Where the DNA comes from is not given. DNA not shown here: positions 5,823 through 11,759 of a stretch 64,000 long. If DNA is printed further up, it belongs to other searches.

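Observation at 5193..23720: Eighteen-kb uninterrupted operon of three giant secreted proteins feeding into a VirB6-like membrane protein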

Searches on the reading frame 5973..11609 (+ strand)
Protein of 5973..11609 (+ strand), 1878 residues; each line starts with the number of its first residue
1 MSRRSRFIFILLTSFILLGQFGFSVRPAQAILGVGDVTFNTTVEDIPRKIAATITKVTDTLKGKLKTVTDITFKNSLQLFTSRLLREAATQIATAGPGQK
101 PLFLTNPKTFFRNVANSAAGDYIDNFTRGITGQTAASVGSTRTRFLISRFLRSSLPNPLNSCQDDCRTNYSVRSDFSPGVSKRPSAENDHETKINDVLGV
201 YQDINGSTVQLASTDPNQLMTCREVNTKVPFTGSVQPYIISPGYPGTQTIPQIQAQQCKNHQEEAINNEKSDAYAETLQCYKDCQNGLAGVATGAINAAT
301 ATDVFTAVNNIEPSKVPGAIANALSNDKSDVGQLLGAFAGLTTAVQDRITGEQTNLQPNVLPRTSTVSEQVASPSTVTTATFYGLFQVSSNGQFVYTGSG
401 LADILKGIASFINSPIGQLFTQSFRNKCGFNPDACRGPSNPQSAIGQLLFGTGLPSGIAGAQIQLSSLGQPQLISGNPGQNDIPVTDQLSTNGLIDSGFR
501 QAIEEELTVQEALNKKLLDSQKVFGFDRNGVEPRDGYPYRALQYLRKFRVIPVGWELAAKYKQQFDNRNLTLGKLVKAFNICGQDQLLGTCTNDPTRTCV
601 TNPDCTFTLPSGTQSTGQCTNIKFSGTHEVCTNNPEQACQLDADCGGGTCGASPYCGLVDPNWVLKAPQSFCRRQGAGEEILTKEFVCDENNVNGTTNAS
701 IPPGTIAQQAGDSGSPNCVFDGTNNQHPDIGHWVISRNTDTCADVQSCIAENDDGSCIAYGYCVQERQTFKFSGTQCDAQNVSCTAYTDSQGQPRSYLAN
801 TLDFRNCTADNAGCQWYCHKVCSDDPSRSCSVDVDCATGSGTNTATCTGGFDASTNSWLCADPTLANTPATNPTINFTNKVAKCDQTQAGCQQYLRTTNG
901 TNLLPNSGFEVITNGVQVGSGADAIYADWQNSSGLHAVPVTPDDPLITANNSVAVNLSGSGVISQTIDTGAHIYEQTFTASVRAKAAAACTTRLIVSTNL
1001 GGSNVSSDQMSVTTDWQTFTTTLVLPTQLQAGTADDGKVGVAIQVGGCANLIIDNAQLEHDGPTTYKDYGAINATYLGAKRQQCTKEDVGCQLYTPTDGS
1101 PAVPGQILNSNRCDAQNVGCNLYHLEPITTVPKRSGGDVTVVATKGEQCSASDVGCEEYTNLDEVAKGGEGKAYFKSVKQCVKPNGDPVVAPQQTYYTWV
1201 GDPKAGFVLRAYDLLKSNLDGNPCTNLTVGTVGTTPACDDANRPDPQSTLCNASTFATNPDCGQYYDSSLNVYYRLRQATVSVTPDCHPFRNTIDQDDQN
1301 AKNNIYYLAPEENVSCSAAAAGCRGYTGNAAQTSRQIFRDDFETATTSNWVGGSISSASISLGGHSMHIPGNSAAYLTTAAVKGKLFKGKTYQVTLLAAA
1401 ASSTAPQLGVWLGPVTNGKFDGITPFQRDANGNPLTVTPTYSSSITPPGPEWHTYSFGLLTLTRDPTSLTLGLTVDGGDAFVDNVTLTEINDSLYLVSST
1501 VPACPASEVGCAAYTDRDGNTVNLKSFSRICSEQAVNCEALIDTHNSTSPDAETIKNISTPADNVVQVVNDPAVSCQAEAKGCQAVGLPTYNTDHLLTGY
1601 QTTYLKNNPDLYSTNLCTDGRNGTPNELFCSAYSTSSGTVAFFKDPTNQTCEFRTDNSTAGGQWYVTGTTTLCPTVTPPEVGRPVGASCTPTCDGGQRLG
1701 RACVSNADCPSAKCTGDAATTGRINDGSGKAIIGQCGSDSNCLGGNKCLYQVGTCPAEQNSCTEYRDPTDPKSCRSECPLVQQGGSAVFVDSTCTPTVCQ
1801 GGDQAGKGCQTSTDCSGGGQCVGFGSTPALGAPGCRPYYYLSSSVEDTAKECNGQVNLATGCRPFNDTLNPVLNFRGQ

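Call 3: search_protein_families(library=pfam, proteins=[window:5973-11609:+], max_evalue=0.01)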
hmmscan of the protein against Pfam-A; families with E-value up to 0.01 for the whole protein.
window:5973-11609:+ (1878 aa): 2 families
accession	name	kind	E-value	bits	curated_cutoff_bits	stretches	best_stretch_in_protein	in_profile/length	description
PF04862.18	DUF642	-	7.2e-05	23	27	1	903-1022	2-124/157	Protein of unknown function (DUF642)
PF02018.23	CBM_4_9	-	0.0061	17.4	25.9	0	1336-1404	3-77/136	Carbohydrate binding domain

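Call 11: search_protein_families(library=ncbifam, proteins=[window:5973-11609:+], max_evalue=0.05)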
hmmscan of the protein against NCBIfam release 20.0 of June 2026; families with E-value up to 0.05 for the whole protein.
window:5973-11609:+ (1878 aa): 0 families

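Call 13: search_solved_structures(query=window:5973-11609:+, max_evalue=1)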
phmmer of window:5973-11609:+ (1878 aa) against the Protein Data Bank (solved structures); distinct sequences matched with E-value up to 1: 1.
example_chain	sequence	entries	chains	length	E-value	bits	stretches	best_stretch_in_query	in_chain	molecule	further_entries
1e9m_A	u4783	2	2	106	0.38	11.1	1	640-671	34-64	FERREDOXIN VI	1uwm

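Call 28: find_homologous_proteins(query=window:5973-11609:+, max_evalue=0.001)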
Query window:5973-11609:+ (1878 aa): 32 proteins with E <= 0.001 among 8000 candidates.
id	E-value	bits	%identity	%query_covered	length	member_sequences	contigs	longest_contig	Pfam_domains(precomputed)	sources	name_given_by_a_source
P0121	0.0e+0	4348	100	100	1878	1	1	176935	-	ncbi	-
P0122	0.0e+0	2804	66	100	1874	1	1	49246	-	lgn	-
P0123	0.0e+0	2727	64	100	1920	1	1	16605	PF02018.24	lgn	-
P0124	0.0e+0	2667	64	100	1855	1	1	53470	PF02018.24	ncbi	-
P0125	0.0e+0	2650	63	100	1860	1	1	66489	PF02018.24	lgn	-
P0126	0.0e+0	2022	51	100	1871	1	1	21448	-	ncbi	-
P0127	0.0e+0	1988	52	100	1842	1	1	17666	-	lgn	-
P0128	0.0e+0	1979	51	98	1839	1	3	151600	-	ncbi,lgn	-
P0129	0.0e+0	1979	51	100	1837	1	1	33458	-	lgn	-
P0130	0.0e+0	1960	50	99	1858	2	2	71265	-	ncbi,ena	-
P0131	0.0e+0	1927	49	100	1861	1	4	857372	-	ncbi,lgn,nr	ncbi:MAG: hypothetical protein HYY50_01360 [Candidatus Kerfeldbacteria bacterium]|nr:hypothetical pr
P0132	0.0e+0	1906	49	100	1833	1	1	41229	PF02018.24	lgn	-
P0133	0.0e+0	1878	50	98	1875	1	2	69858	-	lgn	-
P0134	0.0e+0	1862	50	99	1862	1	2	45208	PF02018.24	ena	-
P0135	0.0e+0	1859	49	100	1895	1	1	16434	-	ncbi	-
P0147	0.0e+0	1640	46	100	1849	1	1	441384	-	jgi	-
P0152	4.1e-94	334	27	65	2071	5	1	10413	PF02018.24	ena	-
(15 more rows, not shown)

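Call 47: search_protein_families(library=phrogs, proteins=[window:5973-11609:+], max_evalue=0.01)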
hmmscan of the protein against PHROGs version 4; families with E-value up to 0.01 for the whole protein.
window:5973-11609:+ (1878 aa): 0 families

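Call 65: search_dna_similar(query=window:5973-11609:+, collection=phages, mode=protein, max_evalue=0.001, max_rows=10)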
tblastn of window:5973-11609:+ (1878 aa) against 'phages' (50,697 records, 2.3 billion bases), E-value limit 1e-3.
No match.

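Call 66: search_dna_similar(query=window:5973-11609:+, collection=plasmids, mode=protein, max_evalue=0.001, max_rows=10)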
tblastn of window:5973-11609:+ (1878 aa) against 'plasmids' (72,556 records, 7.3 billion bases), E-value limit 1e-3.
No match.

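Call 92: find_encoding_contigs(protein=P0147, flank=10000, max_places=1)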
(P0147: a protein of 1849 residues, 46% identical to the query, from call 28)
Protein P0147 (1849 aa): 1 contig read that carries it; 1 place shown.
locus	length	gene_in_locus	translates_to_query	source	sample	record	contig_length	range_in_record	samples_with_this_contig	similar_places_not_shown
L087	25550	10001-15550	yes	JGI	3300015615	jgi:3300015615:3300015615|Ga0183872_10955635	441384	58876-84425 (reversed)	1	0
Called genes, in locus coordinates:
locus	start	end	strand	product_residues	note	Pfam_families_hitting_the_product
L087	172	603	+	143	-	PF01252:Peptidase_A8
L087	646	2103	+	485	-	PF13541:ChlI, PF00158:Sigma54_activat (faint), PF01078:Mg_chelatase, PF07728:AAA_5, PF00493:MCM, PF13335:Mg_chelatase_C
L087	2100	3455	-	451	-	PF23473:LysM3_LYK4_5 (faint), PF01476:LysM, PF01551:Peptidase_M23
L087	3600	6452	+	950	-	PF00133:tRNA-synt_1, PF09334:tRNA-synt_1g, PF13603:tRNA-synt_1_2, PF00293:NUDIX, PF00133:tRNA-synt_1, PF08264:Anticodon_1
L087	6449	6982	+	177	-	PF01300:Sua5_yciO_yrdC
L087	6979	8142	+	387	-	PF07690:MFS_1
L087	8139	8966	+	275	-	PF00398:RrnaAD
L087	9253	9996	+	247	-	-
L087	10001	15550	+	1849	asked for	-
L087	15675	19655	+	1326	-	PF00041:fn3 (faint), PF16656:Pur_ac_phosph_N (faint), PF14870:PSII_BNR (faint), PF19077:Big_13 (faint), PF09136:Glucodextran_B, PF17957:Big_7 (weak)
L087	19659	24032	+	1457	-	PF00041:fn3 (faint), PF16656:Pur_ac_phosph_N (faint)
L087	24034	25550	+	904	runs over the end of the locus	-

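Call 93: find_encoding_contigs(protein=P0152, flank=10000, max_places=1)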
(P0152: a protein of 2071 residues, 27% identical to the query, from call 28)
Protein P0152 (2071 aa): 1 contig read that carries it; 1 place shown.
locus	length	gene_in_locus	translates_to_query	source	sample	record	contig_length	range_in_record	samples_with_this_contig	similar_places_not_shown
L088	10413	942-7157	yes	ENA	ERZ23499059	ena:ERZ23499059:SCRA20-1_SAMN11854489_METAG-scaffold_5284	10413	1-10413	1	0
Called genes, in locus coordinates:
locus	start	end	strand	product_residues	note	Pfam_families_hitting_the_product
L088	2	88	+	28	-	?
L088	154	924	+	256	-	-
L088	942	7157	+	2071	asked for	PF02018:CBM_4_9 (faint)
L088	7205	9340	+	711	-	-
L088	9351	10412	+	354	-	?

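Call 94: find_encoding_contigs(protein=P0133, flank=10000, max_places=1)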
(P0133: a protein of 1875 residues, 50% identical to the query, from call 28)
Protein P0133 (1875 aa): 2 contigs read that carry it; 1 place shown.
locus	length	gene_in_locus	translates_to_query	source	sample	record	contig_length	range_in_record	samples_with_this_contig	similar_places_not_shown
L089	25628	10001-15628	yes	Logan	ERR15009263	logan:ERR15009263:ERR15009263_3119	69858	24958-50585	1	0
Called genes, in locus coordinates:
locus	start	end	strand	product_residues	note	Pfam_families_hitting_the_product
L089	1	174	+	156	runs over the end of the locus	PF01252:Peptidase_A8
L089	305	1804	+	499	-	PF13541:ChlI, PF00493:MCM (weak), PF00158:Sigma54_activat (faint), PF01078:Mg_chelatase, PF07728:AAA_5, PF13335:Mg_chelatase_C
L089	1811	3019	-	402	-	PF01476:LysM, PF23446:LysM1_NFP_LYK (faint), PF23472:LysM2_CERK1_LYK3_4_5 (faint), PF23473:LysM3_LYK4_5, PF01476:LysM, PF01551:Peptidase_M23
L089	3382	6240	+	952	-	PF00133:tRNA-synt_1, PF09334:tRNA-synt_1g, PF13603:tRNA-synt_1_2, PF00133:tRNA-synt_1, PF08264:Anticodon_1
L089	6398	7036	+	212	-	PF01300:Sua5_yciO_yrdC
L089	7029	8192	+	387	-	PF07690:MFS_1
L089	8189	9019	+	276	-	PF00398:RrnaAD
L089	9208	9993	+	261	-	-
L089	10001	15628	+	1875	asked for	-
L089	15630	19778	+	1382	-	PF00041:fn3 (faint), PF17957:Big_7 (weak), PF16656:Pur_ac_phosph_N (weak)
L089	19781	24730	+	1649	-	-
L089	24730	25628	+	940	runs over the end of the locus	-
